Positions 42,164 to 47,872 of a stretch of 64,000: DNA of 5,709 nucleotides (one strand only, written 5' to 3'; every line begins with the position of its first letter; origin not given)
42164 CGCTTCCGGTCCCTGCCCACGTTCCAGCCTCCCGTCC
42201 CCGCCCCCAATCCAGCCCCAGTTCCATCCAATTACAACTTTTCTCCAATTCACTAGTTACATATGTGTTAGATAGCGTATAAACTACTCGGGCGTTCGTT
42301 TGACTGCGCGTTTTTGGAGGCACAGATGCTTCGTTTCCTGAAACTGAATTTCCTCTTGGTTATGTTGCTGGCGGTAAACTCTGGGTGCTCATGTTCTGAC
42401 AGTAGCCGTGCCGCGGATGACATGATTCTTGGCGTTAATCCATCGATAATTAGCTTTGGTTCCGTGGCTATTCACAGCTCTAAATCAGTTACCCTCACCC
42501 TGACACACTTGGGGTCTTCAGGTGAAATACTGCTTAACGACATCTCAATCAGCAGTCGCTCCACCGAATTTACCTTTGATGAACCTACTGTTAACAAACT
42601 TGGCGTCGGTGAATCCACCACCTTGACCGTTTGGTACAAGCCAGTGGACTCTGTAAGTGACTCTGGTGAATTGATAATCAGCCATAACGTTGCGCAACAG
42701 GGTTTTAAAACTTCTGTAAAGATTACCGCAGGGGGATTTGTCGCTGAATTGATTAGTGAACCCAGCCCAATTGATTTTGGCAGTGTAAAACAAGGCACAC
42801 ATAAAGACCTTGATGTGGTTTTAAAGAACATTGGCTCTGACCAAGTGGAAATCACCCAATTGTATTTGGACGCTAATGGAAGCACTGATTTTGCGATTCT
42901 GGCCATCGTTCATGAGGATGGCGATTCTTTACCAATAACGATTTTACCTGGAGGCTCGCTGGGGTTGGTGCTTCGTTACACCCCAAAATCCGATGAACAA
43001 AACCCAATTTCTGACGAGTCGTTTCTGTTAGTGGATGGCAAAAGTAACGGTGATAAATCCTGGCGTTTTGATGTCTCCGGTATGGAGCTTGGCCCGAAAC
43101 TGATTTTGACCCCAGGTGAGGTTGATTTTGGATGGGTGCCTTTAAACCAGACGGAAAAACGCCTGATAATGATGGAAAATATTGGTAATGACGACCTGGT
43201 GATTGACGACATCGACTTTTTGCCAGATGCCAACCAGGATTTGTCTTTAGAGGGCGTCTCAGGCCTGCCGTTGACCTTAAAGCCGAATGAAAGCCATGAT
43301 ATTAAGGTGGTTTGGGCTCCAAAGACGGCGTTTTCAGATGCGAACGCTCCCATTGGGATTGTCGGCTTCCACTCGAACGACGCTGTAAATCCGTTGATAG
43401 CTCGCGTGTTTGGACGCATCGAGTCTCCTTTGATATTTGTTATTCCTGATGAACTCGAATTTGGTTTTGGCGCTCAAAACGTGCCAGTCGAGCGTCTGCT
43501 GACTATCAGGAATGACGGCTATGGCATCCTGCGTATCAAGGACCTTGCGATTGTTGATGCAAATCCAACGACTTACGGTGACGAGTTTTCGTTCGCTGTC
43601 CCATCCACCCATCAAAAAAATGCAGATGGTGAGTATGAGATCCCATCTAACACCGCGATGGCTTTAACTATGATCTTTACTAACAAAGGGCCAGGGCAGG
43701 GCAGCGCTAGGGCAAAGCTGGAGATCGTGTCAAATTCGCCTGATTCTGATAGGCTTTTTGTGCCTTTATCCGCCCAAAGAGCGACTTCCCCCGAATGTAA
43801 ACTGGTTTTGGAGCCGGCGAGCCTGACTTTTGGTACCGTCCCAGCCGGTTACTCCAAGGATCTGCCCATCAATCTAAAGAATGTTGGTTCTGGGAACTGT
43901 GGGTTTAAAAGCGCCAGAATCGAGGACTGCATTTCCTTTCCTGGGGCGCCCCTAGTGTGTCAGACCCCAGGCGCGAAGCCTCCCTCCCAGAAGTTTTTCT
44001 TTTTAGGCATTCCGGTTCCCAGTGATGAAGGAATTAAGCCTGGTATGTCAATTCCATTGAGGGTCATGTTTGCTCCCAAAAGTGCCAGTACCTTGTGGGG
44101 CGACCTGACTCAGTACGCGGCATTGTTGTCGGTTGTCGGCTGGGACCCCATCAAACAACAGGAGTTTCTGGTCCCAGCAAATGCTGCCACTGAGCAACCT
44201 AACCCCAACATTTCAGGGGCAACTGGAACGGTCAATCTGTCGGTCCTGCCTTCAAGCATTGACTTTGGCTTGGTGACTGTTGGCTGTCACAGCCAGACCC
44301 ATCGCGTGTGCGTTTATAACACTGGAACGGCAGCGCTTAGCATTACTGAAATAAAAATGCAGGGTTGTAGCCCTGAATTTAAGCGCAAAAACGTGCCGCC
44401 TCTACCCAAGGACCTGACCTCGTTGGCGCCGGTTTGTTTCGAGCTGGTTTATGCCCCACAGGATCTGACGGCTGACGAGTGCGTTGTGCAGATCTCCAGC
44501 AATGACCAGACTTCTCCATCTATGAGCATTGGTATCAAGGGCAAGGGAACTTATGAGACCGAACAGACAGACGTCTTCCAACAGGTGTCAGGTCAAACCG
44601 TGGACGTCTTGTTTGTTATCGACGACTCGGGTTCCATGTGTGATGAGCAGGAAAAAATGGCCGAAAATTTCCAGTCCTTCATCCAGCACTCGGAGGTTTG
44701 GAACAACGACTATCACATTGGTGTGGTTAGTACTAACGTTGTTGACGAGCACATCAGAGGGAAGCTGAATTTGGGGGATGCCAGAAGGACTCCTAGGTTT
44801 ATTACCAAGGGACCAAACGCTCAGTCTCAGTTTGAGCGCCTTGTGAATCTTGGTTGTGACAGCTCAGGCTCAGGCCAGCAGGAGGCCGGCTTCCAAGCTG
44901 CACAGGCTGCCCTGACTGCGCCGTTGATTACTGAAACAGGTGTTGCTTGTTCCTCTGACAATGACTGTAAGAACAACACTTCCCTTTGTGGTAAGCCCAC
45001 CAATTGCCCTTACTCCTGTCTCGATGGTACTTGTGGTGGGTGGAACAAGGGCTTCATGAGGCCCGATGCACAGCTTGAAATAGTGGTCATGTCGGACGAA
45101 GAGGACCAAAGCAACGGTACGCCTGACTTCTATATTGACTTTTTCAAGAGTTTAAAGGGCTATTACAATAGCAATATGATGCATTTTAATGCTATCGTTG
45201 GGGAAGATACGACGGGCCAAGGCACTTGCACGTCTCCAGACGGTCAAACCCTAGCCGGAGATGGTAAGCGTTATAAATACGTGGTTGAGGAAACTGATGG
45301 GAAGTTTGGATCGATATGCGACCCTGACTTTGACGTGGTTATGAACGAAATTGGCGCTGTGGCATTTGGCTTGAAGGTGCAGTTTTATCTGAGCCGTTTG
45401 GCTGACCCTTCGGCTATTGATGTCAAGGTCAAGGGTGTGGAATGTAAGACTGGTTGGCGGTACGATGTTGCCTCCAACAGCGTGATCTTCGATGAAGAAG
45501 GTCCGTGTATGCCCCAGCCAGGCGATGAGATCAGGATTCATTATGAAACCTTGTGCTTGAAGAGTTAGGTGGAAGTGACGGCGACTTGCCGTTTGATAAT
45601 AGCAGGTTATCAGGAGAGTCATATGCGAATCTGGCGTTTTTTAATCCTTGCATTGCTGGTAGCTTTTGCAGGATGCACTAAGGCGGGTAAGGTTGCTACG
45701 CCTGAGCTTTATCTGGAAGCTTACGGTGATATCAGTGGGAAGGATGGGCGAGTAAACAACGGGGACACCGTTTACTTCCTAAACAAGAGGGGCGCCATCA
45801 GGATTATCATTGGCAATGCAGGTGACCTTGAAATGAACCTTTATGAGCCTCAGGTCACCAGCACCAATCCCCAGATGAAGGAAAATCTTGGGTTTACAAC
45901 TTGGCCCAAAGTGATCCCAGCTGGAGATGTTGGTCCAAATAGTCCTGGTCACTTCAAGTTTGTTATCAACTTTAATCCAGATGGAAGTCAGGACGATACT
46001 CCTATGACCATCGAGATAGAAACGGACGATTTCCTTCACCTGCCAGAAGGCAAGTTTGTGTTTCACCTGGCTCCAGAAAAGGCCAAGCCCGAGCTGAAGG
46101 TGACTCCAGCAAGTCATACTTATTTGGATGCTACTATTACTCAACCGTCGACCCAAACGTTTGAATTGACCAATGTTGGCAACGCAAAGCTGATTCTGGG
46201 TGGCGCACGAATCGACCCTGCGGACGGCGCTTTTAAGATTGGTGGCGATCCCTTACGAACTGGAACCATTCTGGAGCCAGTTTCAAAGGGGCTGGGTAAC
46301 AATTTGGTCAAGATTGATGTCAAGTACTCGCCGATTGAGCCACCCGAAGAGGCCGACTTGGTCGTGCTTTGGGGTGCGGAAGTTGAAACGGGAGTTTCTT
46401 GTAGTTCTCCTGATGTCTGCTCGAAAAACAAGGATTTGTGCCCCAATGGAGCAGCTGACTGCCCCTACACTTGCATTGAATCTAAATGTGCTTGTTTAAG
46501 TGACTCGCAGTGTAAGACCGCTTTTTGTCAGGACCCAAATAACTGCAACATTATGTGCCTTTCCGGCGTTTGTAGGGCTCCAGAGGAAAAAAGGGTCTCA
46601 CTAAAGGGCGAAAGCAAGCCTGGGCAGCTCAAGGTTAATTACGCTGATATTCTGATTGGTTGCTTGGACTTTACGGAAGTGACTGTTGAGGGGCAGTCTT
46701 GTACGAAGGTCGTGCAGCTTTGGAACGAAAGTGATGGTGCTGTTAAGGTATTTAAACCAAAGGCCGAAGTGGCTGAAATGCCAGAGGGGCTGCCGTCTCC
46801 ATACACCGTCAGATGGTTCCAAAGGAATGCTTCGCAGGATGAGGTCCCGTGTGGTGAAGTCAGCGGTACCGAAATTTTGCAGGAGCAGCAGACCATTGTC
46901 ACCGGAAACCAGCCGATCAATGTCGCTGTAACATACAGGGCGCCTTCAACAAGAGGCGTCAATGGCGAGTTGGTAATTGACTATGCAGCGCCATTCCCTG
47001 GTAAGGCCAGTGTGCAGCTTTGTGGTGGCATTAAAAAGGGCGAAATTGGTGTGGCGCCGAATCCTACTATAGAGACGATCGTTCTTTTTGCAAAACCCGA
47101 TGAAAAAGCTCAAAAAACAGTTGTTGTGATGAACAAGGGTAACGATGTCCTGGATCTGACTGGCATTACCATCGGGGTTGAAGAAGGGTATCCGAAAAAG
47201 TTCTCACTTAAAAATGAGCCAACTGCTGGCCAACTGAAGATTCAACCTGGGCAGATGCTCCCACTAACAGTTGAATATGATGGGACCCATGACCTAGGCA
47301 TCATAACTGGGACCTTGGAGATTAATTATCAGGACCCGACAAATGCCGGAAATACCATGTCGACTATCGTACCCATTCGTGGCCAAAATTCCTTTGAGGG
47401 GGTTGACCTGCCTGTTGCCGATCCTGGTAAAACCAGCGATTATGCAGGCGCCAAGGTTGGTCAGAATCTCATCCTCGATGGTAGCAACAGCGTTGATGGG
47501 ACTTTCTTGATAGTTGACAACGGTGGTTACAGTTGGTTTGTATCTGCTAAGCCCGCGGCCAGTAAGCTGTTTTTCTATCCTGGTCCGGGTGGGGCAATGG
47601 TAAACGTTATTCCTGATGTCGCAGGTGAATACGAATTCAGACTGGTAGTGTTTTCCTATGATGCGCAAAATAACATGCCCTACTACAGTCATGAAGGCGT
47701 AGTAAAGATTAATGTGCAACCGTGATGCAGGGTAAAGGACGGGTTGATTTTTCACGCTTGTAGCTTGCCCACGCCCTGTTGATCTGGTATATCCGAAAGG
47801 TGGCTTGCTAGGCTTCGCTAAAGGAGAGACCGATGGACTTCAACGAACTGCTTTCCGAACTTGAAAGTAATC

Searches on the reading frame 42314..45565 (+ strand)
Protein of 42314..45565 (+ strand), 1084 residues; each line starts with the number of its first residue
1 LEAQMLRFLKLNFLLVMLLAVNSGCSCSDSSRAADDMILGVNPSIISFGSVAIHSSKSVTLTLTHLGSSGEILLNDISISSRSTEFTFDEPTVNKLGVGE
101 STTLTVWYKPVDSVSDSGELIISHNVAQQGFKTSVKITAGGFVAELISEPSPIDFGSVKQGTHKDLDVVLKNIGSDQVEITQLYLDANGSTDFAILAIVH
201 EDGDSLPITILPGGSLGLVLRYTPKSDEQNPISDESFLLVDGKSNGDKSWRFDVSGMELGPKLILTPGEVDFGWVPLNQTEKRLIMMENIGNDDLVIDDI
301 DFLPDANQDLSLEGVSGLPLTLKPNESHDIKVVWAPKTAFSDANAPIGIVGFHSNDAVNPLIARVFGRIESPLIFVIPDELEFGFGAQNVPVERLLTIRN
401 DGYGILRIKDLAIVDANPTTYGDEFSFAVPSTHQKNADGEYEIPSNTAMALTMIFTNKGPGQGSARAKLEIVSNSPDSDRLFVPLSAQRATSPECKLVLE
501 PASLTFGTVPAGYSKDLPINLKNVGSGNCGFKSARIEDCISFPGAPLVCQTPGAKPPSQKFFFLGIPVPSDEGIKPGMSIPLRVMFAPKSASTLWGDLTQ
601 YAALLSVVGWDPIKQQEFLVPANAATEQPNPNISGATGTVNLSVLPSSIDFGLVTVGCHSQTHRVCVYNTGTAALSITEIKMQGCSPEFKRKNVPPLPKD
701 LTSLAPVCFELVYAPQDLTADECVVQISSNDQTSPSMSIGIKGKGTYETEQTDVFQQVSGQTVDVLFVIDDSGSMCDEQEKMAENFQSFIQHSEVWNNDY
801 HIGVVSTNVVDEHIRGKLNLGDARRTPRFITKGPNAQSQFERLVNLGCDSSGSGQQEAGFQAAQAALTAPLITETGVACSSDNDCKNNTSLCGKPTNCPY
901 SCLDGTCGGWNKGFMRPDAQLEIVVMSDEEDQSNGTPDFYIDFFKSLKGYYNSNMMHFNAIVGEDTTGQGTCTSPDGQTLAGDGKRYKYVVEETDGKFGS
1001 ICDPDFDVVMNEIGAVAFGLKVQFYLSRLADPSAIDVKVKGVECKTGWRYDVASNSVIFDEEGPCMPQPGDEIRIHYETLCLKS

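Call 35: search_protein_families(library=pfam, proteins=[window:42314-45565:+], max_evalue=0.0001)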
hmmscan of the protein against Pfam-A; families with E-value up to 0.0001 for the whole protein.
window:42314-45565:+ (1084 aa): 5 families
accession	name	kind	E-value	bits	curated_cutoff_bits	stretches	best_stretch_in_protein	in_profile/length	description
PF15780.11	ASH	-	1.2e-24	86.8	27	2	262-339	2-79/98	Abnormal spindle-like microcephaly-assoc'd, ASPM-SPD-2-Hydin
PF22544.2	HYDIN_VesB_CFA65-like_Ig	-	1.5e-24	86.5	25.5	1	39-128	3-90/100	HYDIN/CFA65/VesB-like, Ig-like domain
PF22073.2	Cep192_D4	-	1.4e-23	83.7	35.5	1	39-138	4-108/112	Cep192 domain 4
PF07610.17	DUF1573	-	5.9e-08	33.1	26.1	0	647-695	6-55/98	Protein of unknown function (DUF1573)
PF14874.12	PapD-like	-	1.2e-05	25.9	27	0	496-532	3-39/102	Flagellar-associated PapD-like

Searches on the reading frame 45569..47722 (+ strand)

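Call 35: search_protein_families(library=pfam, proteins=[window:45569-47722:+], max_evalue=0.0001)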
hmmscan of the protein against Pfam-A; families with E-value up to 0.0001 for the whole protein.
window:45569-47722:+ (718 aa): 2 families
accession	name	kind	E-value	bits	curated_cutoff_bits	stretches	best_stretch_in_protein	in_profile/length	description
PF22073.2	Cep192_D4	-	7.3e-06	26.6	35.5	0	509-605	17-109/112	Cep192 domain 4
PF22544.2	HYDIN_VesB_CFA65-like_Ig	-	2.2e-05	25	25.5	0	511-591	18-89/100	HYDIN/CFA65/VesB-like, Ig-like domain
